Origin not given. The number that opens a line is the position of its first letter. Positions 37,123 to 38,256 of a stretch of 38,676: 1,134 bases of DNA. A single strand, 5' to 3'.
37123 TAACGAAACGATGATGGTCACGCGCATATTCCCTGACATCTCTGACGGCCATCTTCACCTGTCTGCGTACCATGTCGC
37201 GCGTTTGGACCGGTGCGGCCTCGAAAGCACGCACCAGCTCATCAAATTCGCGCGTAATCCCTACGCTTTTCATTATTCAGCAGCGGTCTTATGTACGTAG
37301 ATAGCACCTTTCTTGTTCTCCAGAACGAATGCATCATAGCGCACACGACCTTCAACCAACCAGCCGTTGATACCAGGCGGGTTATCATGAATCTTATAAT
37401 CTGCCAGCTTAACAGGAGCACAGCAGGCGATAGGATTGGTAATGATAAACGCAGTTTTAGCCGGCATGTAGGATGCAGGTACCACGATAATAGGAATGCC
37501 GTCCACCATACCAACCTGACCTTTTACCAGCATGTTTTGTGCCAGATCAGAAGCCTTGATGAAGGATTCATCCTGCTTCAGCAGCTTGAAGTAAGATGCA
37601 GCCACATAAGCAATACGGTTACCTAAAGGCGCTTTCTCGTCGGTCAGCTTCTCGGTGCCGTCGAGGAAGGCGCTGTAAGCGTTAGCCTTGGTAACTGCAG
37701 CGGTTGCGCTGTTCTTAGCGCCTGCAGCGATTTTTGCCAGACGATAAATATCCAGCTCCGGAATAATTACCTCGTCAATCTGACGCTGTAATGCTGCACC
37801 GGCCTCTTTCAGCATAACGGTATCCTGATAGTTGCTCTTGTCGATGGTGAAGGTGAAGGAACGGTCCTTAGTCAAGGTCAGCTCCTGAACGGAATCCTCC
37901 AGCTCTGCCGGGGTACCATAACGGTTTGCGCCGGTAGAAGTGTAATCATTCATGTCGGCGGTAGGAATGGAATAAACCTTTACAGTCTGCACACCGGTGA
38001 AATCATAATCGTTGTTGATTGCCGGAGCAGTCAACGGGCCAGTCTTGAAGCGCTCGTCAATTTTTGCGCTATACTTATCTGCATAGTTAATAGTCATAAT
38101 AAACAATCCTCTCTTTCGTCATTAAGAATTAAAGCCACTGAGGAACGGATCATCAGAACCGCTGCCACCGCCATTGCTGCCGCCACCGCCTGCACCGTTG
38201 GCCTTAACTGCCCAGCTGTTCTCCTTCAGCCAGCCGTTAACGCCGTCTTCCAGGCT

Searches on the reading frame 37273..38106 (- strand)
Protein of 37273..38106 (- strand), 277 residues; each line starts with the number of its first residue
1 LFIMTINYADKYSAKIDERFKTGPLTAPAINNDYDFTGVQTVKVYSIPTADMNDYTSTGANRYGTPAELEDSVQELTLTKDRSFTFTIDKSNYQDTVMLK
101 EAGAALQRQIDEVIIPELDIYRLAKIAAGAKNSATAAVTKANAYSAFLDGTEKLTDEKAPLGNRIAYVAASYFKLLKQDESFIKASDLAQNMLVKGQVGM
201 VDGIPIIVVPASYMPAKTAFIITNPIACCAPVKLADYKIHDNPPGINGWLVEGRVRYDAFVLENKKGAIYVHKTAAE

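Call 58: find_encoding_contigs(protein=window:37273-38106:-, flank=3000, max_places=10)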
Protein window:37273-38106:- (277 aa): no gene with exactly this product is on record in the collection.
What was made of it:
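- Tried and rejected: Capsid look-up with the TTG start: found nothing (call 58).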

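Call 60: find_encoding_contigs(protein=window:37273-38097:-, flank=3000, max_places=10)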
Protein window:37273-38097:- (274 aa): 5 contigs read that carry it; 1 place shown.
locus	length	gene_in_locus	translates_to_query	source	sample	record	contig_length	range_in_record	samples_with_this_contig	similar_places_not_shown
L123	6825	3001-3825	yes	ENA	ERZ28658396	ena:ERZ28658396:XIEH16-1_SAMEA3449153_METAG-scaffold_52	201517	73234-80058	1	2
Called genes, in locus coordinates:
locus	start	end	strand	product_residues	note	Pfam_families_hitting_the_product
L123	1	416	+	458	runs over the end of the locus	-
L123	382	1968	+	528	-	-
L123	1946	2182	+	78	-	-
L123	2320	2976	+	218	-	-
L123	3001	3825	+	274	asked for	PF25209:Phage_capsid_4 (weak)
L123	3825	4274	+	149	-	-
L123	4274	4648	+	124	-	-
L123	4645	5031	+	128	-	-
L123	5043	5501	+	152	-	PF06199:Phage_tail_2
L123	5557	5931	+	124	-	-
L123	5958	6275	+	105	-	-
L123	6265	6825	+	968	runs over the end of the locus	PF20155:TMP_3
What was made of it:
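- Tried and rejected: The ATG start worked (call 60).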
